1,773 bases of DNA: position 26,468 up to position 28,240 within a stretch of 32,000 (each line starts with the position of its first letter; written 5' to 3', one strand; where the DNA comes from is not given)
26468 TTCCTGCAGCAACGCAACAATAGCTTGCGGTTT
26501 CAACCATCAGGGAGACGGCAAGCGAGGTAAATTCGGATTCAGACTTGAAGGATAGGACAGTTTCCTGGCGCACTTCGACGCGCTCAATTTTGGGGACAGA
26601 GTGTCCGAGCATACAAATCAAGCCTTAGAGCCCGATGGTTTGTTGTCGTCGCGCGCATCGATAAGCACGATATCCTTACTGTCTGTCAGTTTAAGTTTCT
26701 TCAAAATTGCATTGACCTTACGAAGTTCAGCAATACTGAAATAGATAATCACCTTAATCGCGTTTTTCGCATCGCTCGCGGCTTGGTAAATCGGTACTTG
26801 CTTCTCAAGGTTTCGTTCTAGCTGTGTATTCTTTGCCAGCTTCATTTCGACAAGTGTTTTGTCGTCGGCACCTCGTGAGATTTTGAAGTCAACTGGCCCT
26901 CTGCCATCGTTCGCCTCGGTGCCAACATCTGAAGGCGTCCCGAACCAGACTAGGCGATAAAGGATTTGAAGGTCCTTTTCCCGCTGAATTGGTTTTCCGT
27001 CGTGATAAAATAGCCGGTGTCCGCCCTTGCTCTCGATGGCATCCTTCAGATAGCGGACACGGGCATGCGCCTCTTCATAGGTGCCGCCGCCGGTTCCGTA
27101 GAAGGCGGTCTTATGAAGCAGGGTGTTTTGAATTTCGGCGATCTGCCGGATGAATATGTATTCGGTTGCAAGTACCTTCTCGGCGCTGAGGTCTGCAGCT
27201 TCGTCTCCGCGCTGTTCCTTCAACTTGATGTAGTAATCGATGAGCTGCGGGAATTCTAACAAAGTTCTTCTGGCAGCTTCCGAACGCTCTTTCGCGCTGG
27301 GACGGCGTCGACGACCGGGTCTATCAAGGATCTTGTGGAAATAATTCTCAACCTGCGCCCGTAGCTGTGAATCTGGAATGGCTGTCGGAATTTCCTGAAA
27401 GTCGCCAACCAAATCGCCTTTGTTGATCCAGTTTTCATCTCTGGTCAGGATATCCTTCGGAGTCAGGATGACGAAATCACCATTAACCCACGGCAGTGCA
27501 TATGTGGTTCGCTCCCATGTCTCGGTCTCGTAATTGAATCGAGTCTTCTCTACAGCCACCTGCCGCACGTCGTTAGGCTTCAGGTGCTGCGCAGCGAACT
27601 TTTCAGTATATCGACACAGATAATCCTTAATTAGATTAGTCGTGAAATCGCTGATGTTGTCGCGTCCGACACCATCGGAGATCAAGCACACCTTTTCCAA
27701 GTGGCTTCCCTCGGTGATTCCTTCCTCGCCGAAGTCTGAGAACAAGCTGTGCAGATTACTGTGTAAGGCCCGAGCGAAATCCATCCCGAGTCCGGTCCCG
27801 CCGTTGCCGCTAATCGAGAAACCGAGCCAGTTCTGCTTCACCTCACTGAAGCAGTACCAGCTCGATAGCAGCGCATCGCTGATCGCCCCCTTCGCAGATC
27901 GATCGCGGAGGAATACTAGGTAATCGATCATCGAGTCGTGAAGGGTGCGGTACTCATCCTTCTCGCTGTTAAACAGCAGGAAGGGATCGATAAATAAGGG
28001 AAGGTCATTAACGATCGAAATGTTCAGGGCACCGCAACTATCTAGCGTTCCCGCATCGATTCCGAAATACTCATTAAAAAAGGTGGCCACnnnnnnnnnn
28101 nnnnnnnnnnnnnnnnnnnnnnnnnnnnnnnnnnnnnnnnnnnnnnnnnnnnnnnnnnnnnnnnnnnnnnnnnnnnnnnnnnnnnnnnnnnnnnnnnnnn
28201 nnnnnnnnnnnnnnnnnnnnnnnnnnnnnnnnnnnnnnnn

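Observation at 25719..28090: AT-rich two-gene operon in the satellite cargo slot: nuclease-like 490-aa protein coupled to a 300-aa all-alpha partner, a candidate uncharacterised anti-phage system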

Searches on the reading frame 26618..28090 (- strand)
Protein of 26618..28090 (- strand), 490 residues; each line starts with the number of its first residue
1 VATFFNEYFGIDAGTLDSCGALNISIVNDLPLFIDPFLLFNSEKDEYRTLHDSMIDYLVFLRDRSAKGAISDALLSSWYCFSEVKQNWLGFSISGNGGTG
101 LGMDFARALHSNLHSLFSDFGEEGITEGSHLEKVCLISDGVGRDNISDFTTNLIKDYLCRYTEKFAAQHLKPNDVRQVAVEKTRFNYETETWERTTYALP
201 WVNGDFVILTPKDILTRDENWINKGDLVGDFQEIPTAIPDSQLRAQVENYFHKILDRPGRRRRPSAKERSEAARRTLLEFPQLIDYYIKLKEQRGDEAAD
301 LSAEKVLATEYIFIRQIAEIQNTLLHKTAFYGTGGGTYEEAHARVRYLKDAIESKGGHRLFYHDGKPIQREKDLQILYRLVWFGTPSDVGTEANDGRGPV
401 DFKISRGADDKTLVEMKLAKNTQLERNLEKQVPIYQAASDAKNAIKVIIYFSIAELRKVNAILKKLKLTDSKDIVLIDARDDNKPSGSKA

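Call 3: search_protein_families(library=pfam, proteins=[window:26621-28090:-], max_evalue=1)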
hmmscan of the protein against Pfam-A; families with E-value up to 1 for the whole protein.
window:26621-28090:- (490 aa): 0 families

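Call 4: search_protein_families(library=padloc, proteins=[window:26621-28090:-], max_evalue=1)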
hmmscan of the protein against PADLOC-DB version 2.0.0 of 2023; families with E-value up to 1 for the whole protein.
window:26621-28090:- (490 aa): 2 families
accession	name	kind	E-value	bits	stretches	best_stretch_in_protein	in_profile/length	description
PDLC04597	PDC-M36A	-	3.8e-21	73.4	1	6-231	9-225/457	-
PDLC04598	PDC-M36A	-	0.0019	15.7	1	137-228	5-95/330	-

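Call 5: search_protein_families(library=ncbifam, proteins=[window:26621-28090:-], max_evalue=1)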
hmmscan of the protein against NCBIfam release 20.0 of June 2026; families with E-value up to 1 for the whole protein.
window:26621-28090:- (490 aa): 0 families

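Call 6: search_protein_families(library=phrogs, proteins=[window:26621-28090:-], max_evalue=1)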
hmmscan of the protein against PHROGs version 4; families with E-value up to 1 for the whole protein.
window:26621-28090:- (490 aa): 2 families
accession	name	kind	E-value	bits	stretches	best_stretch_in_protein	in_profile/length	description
phrog_30194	-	unknown function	3.8e-35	122.8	1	4-480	9-469/478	-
phrog_27295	-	unknown function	1.7e-13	51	1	5-217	3-205/469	-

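Call 10: find_homologous_proteins(query=window:26621-28090:-)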
Query window:26621-28090:- (490 aa): 6627 proteins with E <= 0.001 among 8000 candidates; the best 120 are listed.
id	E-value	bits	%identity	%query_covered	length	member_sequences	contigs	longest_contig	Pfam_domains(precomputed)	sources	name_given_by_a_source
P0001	0.0e+0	1027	92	100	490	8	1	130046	PF28130.1,PF28123.1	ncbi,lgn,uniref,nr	ncbi:hypothetical protein IVB27_30010 [Bradyrhizobium sp. 197]|uniref:hypothetical protein n=1 Tax=B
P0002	5.0e-297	1003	89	100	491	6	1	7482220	PF28130.1,PF28123.1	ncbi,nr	ncbi:hypothetical protein IVA97_19985 [Bradyrhizobium sp. 15]|nr:hypothetical protein [Bradyrhizobiu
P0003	6.1e-291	983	88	100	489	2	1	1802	PF28130.1,PF28123.1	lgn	-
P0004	1.4e-289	979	87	100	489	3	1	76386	PF28130.1,PF28123.1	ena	-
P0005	1.4e-282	956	86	100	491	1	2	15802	PF28130.1,PF28123.1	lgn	-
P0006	3.2e-281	951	84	100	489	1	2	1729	PF28130.1,PF28123.1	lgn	-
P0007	4.5e-281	951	84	100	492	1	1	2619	PF28130.1,PF28123.1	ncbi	-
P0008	1.4e-240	817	72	100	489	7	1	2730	PF28130.1,PF28123.1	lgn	-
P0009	1.2e-237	808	71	100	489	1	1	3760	PF28130.1,PF28123.1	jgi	jgi:hypothetical protein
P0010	1.2e-237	808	71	100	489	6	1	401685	PF28130.1,PF28123.1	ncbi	ncbi:hypothetical protein ACCS75_04080 [Rhizobium ruizarguesonis]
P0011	2.0e-237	807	71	100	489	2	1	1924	PF28130.1,PF28123.1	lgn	-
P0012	2.7e-237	806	71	99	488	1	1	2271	PF28130.1,PF28123.1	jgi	jgi:hypothetical protein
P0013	5.8e-237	805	72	100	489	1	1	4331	PF28130.1,PF28123.1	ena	-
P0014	5.3e-233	792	70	100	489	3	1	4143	PF28130.1,PF28123.1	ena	-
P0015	6.0e-233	792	71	100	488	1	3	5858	PF28130.1,PF28123.1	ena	-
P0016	6.1e-233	792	69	100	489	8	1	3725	PF28130.1,PF28123.1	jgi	jgi:hypothetical protein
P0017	6.5e-233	792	70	100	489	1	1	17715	PF28130.1,PF28123.1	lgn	-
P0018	1.3e-232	791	69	100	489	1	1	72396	PF28130.1,PF28123.1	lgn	-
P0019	1.3e-232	791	70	100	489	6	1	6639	PF28130.1,PF28123.1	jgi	jgi:hypothetical protein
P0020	8.7e-232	788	69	100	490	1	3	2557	PF28130.1,PF28123.1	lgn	-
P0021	9.8e-232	788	70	100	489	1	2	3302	PF28130.1,PF28123.1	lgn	-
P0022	1.2e-231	788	69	100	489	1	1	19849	PF28130.1,PF28123.1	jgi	jgi:tetratricopeptide (TPR) repeat protein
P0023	1.5e-231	788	69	100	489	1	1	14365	PF28130.1,PF28123.1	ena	-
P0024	2.4e-231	787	69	100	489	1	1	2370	PF28130.1,PF28123.1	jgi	jgi:hypothetical protein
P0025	2.7e-231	787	69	100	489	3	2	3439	PF28130.1,PF28123.1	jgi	jgi:hypothetical protein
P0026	2.8e-231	787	70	100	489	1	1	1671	PF28130.1,PF28123.1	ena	-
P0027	7.2e-231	785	68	100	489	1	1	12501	PF28130.1,PF28123.1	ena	-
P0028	1.6e-230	784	69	100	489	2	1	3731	PF28130.1,PF28123.1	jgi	jgi:hypothetical protein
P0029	1.7e-230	784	70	100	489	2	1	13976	PF28130.1,PF28123.1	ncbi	ncbi:MAG: hypothetical protein ACU0B1_10120 [Thermohalobaculum sp.]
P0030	3.7e-230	783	69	100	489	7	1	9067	PF28130.1,PF28123.1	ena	-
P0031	6.7e-230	782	70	100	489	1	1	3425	PF28130.1,PF28123.1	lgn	-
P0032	1.5e-229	781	69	100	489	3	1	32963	PF28130.1,PF28123.1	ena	-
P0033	1.8e-228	777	68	100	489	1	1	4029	PF28130.1,PF28123.1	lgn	-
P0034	1.8e-228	777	68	100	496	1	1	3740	PF28130.1,PF28123.1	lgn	-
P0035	1.8e-228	777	69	100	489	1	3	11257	PF28130.1,PF28123.1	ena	-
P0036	3.6e-228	776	67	100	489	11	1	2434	PF28130.1,PF28123.1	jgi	jgi:hypothetical protein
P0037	4.0e-228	776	67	100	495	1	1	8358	PF28130.1,PF28123.1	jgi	jgi:hypothetical protein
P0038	5.6e-228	776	69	100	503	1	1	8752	PF28130.1,PF28123.1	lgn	-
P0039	7.7e-228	775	69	100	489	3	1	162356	PF28130.1,PF28123.1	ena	-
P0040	1.1e-227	775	68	100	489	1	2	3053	PF28130.1,PF28123.1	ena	-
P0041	3.2e-227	773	69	100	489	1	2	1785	PF28130.1,PF28123.1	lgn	-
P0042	3.5e-227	773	69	100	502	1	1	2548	PF28130.1,PF28123.1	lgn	-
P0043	3.6e-227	773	69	100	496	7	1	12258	PF28130.1,PF28123.1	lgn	-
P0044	4.1e-227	773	67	100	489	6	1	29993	PF28130.1,PF28123.1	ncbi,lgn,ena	-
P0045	9.6e-227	772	67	100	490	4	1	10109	PF28130.1,PF28123.1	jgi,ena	-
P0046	1.1e-226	772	68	100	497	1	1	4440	PF28130.1,PF28123.1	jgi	jgi:hypothetical protein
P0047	1.3e-226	771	67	100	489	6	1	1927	PF28130.1,PF28123.1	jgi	jgi:hypothetical protein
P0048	3.0e-226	770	69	100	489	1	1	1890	PF28130.1,PF28123.1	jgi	jgi:hypothetical protein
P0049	3.7e-226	770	68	100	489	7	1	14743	PF28130.1,PF28123.1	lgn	-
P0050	7.8e-226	769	68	100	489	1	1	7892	PF28130.1,PF28123.1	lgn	-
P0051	1.0e-225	768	69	100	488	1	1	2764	PF28130.1,PF28123.1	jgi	-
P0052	1.2e-225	768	69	100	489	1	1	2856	PF28130.1,PF28123.1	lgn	-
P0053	1.2e-225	768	68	100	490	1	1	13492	PF28130.1,PF28123.1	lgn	-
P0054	1.3e-225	768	69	100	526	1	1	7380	PF28130.1,PF28123.1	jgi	jgi:hypothetical protein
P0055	1.6e-225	768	68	100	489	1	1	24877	PF28130.1,PF28123.1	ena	-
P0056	4.5e-225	766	69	100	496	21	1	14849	PF28130.1,PF28123.1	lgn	-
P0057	5.1e-225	766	67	100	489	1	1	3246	PF28130.1,PF28123.1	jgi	jgi:hypothetical protein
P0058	8.2e-225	765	69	100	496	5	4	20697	PF28130.1,PF28123.1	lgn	-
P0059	8.3e-225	765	68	100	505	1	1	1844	PF28130.1,PF28123.1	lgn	-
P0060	8.8e-225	765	68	100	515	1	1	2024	PF28130.1,PF28123.1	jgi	jgi:hypothetical protein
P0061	1.3e-224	765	68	100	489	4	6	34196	PF28130.1,PF28123.1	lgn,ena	-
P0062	1.6e-224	764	68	100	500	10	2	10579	PF28130.1,PF28123.1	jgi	jgi:hypothetical protein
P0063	1.8e-224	764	67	100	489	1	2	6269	PF28130.1,PF28123.1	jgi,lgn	jgi:hypothetical protein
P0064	2.0e-224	764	69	100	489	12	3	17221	PF28130.1,PF28123.1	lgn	-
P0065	2.3e-224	764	68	100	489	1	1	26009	PF28130.1,PF28123.1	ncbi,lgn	-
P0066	2.8e-224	764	69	100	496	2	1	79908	PF28130.1,PF28123.1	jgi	jgi:hypothetical protein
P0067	3.8e-224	763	68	100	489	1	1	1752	PF28130.1,PF28123.1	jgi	jgi:hypothetical protein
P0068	7.0e-224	762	68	100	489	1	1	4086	PF28130.1,PF28123.1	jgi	jgi:hypothetical protein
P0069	7.8e-224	762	67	100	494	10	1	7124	PF28130.1,PF28123.1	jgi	jgi:hypothetical protein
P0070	1.2e-223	762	66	100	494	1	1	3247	PF28130.1,PF28123.1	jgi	jgi:hypothetical protein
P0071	1.7e-223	761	67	100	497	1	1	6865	PF28130.1,PF28123.1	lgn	-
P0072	2.4e-223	761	67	100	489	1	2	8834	PF28130.1,PF28123.1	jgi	jgi:hypothetical protein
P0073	2.5e-223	760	67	100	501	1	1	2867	PF28130.1,PF28123.1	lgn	-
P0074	3.5e-223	760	68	100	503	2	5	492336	PF28130.1,PF28123.1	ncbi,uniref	ncbi:hypothetical protein NKJ09_11140 [Mesorhizobium sp. M0189]|uniref:hypothetical protein n=1 Tax=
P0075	4.6e-223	760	66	100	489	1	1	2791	PF28130.1,PF28123.1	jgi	jgi:hypothetical protein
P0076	6.0e-223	759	68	100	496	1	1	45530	PF28130.1,PF28123.1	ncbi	-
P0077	7.1e-223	759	67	100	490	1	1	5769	PF28130.1,PF28123.1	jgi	jgi:hypothetical protein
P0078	7.3e-223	759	67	100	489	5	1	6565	PF28130.1,PF28123.1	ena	-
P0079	1.7e-222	758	68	100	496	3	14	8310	PF28130.1,PF28123.1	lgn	-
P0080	1.9e-222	758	68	100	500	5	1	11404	PF28130.1,PF28123.1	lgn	-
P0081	1.9e-222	757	67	100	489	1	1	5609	PF28130.1,PF28123.1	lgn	-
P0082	2.2e-222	757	67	100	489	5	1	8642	PF28130.1,PF28123.1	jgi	jgi:hypothetical protein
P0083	6.8e-222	756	67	100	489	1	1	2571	PF28130.1,PF28123.1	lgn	-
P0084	8.1e-222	755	67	100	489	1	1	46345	PF28130.1,PF28123.1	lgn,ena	-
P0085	8.2e-222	755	69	100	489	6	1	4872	PF28130.1,PF28123.1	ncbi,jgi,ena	jgi:hypothetical protein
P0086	9.9e-222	755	67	100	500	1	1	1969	PF28130.1,PF28123.1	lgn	-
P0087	1.3e-221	755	66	100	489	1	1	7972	PF28130.1,PF28123.1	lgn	-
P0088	1.7e-221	754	67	100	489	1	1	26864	PF28130.1,PF28123.1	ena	-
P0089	2.7e-221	754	66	100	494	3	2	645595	PF28130.1,PF28123.1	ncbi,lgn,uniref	ncbi:hypothetical protein ACQR0V_12160 [Bradyrhizobium sp. HKCCYLS2058]|uniref:hypothetical protein 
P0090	2.9e-221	754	67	100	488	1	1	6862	PF28130.1,PF28123.1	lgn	-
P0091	4.5e-221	753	66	100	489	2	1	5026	PF28130.1,PF28123.1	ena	-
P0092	5.3e-221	753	67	100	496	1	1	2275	PF28130.1,PF28123.1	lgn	-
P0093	7.2e-221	752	67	100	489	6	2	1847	PF28130.1,PF28123.1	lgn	-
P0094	7.8e-221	752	67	100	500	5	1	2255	PF28130.1,PF28123.1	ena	-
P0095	9.7e-221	752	67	100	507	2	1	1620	PF28130.1,PF28123.1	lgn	-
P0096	1.2e-220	752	67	100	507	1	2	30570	PF28130.1,PF28123.1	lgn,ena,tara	tara:strand:+ start:4439 stop:5962 length:1524 start_codon:yes stop_codon:yes gene_type:complete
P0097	1.5e-220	751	67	100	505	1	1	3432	PF28130.1,PF28123.1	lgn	-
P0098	2.1e-220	751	67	100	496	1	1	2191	PF28130.1,PF28123.1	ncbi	-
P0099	3.0e-220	750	67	100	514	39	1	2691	PF28130.1,PF28123.1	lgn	-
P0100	3.7e-220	750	66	100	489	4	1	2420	PF28130.1,PF28123.1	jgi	jgi:hypothetical protein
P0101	4.4e-220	750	67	100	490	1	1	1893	PF28130.1,PF28123.1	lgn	-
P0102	5.4e-220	749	66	100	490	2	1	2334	PF28130.1,PF28123.1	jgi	jgi:hypothetical protein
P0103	5.6e-220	749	67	100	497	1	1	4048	PF28130.1,PF28123.1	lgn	-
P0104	9.7e-220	749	67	100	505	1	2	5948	PF28130.1,PF28123.1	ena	-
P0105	1.0e-219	749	66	100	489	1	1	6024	PF28130.1,PF28123.1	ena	-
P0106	2.1e-219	747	67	100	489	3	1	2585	PF28130.1,PF28123.1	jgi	jgi:hypothetical protein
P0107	2.9e-219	747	65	100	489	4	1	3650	PF28130.1,PF28123.1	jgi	-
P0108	3.0e-219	747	66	100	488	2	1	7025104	PF28130.1,PF28123.1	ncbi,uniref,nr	ncbi:hypothetical protein [Bradyrhizobium symbiodeficiens]|uniref:hypothetical protein n=1 Tax=Brady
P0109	4.8e-219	746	66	100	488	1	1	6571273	PF28130.1,PF28123.1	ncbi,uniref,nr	ncbi:hypothetical protein [Tardiphaga robiniae]|uniref:Uncharacterized protein n=1 Tax=Tardiphaga ro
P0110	7.6e-219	746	66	100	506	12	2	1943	PF28130.1,PF28123.1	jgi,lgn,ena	-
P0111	1.1e-218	745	66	100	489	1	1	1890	PF28130.1,PF28123.1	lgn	-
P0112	2.1e-218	744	66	100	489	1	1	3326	PF28130.1,PF28123.1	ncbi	-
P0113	2.5e-218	744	66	100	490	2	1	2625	PF28130.1,PF28123.1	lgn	-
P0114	3.1e-218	744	67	100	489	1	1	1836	PF28130.1,PF28123.1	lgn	-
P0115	3.5e-218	743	67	100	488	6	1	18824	PF28130.1,PF28123.1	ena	-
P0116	3.7e-218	743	66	100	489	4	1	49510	PF28130.1,PF28123.1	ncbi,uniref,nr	ncbi:hypothetical protein [Microvirga splendida]|uniref:Uncharacterized protein n=1 Tax=Microvirga s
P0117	4.0e-218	743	66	100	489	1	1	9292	PF28130.1,PF28123.1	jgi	jgi:hypothetical protein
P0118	1.2e-217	742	65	100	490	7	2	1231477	PF28130.1,PF28123.1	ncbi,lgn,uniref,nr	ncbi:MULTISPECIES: hypothetical protein [unclassified Rhizobium]|uniref:hypothetical protein n=1 Tax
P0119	1.4e-217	741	66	100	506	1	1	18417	PF28130.1,PF28123.1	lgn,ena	-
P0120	2.2e-217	741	65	100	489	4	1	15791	PF28130.1,PF28123.1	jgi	jgi:hypothetical protein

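Call 21: find_encoding_contigs(protein=P0001, flank=6000, max_places=2)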
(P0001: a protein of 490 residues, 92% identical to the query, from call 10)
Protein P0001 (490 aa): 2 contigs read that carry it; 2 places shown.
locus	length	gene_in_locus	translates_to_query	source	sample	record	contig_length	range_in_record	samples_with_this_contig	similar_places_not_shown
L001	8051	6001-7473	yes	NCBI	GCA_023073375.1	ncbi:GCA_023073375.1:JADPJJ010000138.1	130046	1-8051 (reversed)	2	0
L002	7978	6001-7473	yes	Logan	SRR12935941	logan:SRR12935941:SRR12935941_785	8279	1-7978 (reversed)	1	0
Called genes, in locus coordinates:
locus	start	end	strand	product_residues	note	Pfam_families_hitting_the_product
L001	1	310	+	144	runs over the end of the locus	-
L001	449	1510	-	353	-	PF03772:Competence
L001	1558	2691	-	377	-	PF00589:Phage_integrase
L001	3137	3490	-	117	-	-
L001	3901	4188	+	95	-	PF11112:PyocinActivator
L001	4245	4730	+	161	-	-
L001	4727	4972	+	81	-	-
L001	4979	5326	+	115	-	-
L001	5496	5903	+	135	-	-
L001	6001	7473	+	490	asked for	PF28123:DUF8370, PF28130:DUF8371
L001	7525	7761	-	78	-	PF21834:DUF6894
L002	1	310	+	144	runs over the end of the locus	-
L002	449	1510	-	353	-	PF03772:Competence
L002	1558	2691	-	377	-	PF00589:Phage_integrase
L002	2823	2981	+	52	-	-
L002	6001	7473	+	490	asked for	PF28123:DUF8370, PF28130:DUF8371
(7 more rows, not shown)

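Call 22: find_encoding_contigs(protein=P0010, flank=6000, max_places=2)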
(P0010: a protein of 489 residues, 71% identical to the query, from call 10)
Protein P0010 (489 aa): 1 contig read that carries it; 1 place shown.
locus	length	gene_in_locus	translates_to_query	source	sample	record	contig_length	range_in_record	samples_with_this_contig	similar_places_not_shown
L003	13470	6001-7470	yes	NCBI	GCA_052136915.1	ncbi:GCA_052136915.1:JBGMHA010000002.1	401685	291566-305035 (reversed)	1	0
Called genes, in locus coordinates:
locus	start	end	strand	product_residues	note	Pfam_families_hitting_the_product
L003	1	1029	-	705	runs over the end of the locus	PF00199:Catalase, PF06628:Catalase-rel, PF18011:Catalase_C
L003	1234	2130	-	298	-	-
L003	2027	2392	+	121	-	-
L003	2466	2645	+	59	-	-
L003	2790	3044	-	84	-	-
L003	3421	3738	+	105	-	-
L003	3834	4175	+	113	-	-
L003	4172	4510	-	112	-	PF13619:KTSC (weak)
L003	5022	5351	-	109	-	-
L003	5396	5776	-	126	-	PF12844:HTH_19 (faint), PF01381:HTH_3 (weak), PF13560:HTH_31 (weak), PF13443:HTH_26 (weak)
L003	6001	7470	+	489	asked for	PF28123:DUF8370, PF28130:DUF8371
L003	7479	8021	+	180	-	-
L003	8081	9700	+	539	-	PF07693:KAP_NTPase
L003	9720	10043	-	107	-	-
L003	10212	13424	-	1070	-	PF16075:DUF4815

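Call 23: find_encoding_contigs(protein=P0108, flank=6000, max_places=2)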
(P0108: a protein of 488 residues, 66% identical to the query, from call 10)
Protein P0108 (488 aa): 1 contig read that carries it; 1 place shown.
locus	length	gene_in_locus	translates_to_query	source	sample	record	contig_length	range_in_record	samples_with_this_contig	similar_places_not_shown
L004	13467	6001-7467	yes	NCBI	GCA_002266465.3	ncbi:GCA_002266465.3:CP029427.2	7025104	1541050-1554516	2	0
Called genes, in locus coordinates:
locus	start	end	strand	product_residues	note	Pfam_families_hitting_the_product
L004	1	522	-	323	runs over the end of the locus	PF02653:BPD_transp_2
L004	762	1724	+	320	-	PF14525:AraC_binding_2, PF12833:HTH_18, PF00165:HTH_AraC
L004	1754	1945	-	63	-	-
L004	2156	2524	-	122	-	PF00581:Rhodanese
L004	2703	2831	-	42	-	-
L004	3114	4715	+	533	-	PF00128:Alpha-amylase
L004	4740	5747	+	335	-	PF13439:Glyco_transf_4, PF00534:Glycos_transf_1, PF13692:Glyco_trans_1_4, PF13524:Glyco_trans_1_2 (weak), PF26337:Gtf3_C (faint)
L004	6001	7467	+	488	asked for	PF28123:DUF8370, PF28130:DUF8371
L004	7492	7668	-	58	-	-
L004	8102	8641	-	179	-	-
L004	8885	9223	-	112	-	-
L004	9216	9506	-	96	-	-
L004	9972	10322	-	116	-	-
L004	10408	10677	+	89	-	-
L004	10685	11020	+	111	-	PF01381:HTH_3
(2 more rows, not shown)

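Call 25: search_protein_representatives(protein=window:26621-28090:-)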
Query: 490 residues. Proteins with E-value up to 0.001 (for the whole library): 2417; up to 1e-10: 1256; up to 1e-30: 320. The best 150 are listed.
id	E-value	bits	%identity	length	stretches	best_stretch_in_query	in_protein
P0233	5.1e-160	550.0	53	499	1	3-490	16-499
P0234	1.1e-155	535.7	50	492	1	3-490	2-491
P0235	1.5e-142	492.4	48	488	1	3-480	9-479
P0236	7.7e-142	490.0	46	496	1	3-490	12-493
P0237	3.9e-141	487.7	50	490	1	3-481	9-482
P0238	1.0e-139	483.0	47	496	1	3-482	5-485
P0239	1.1e-138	479.6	48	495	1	3-490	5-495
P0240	6.1e-136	470.6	90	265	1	84-316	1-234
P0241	1.8e-135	469.0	48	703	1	4-482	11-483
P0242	6.3e-134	463.9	46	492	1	3-484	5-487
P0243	7.7e-132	457.1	45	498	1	5-490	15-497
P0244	3.4e-131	454.9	44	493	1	4-483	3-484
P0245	3.1e-130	451.8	47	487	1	3-481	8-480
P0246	8.3e-130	450.4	47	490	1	2-490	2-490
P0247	5.4e-128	444.4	47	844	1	4-482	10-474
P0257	1.0e-119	417.1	48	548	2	4-384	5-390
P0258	3.6e-118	412.0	43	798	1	3-487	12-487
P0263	2.7e-114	399.2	45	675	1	4-478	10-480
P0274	1.8e-103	363.5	42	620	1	2-422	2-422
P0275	3.5e-103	362.5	45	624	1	3-391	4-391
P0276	6.6e-103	361.6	43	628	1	4-399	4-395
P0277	5.1e-102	358.7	38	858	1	3-484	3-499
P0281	2.8e-99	349.7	43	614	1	4-406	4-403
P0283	1.3e-96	340.8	45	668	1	4-428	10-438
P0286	1.3e-94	334.3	43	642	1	4-389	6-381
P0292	3.8e-91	322.9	41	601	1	3-391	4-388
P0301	2.6e-88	313.5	42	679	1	3-393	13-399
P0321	9.3e-76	272.1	42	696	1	4-302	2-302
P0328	3.4e-72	260.4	38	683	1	60-484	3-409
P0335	1.3e-68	248.5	38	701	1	4-333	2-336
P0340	1.2e-67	245.4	40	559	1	116-489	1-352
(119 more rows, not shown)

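Call 26: search_protein_families(library=pfam, proteins=[P0274, P0275, P0276, P0281, P0286, P0292, P0301, P0321, P0335, P0247], max_evalue=0.01)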
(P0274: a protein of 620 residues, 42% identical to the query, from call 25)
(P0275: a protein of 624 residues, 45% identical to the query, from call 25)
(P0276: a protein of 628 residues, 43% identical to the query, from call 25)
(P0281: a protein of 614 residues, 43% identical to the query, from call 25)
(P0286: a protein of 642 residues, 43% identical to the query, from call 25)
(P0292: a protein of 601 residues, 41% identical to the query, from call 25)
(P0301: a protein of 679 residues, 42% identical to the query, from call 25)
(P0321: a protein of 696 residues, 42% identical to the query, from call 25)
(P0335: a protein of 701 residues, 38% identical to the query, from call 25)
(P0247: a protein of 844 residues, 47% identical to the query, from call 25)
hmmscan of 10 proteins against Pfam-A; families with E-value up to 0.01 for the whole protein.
P0274 (620 aa): 1 family
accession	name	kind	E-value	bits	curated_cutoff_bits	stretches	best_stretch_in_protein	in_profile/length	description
PF13676.11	TIR_2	-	2.2e-12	47.9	28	1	483-599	1-109/122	TIR domain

P0275 (624 aa): 2 families
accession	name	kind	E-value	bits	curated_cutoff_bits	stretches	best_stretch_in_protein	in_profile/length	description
PF13676.11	TIR_2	-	1e-12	49.1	28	1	483-591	2-105/122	TIR domain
PF01582.25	TIR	-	8.5e-05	22.9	21.3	1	483-578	2-98/179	TIR domain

P0276 (628 aa): 1 family
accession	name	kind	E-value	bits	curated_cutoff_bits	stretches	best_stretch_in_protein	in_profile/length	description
PF13676.11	TIR_2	-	3.5e-06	27.9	28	1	489-605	1-111/122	TIR domain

P0281 (614 aa): 2 families
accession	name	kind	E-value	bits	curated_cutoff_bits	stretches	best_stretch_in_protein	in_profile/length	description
PF13676.11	TIR_2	-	4.2e-31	108.4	28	1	470-583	1-114/122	TIR domain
PF01582.25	TIR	-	2.8e-07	30.9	21.3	1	471-563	5-98/179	TIR domain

P0286 (642 aa): 1 family
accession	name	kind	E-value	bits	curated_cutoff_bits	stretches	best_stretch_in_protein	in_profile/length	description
PF12770.12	CHAT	-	3e-14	53.6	24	1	429-623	49-266/289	CHAT domain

P0292 (601 aa): 0 families

P0301 (679 aa): 1 family
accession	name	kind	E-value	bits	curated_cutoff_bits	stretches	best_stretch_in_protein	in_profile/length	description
PF12770.12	CHAT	-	6.2e-09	36.1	24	1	484-638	82-258/289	CHAT domain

P0321 (696 aa): 2 families
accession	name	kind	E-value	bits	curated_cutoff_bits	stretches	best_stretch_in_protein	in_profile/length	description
PF13676.11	TIR_2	-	1.6e-30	106.5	28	1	460-574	1-115/122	TIR domain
PF01582.25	TIR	-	0.00066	19.9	21.3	1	461-532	5-78/179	TIR domain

P0335 (701 aa): 2 families
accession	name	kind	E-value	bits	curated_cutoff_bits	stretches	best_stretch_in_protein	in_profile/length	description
PF13676.11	TIR_2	-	7.4e-28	97.9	28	1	464-575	1-111/122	TIR domain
PF01582.25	TIR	-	7.7e-06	26.3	21.3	1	486-559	28-100/179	TIR domain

P0247 (844 aa): 3 families
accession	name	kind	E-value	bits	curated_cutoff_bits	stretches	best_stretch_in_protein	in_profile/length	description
PF00656.27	Peptidase_C14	-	2.1e-19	70.6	21.4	1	494-740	2-232/233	Caspase domain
PF19960.5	EAD7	-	2.1e-10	40.6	32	1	769-841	1-62/62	Effector-associated domain 7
PF25417.1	DUF7889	-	0.0019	17.8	27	1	809-840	16-47/50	Family of unknown function (DUF7889)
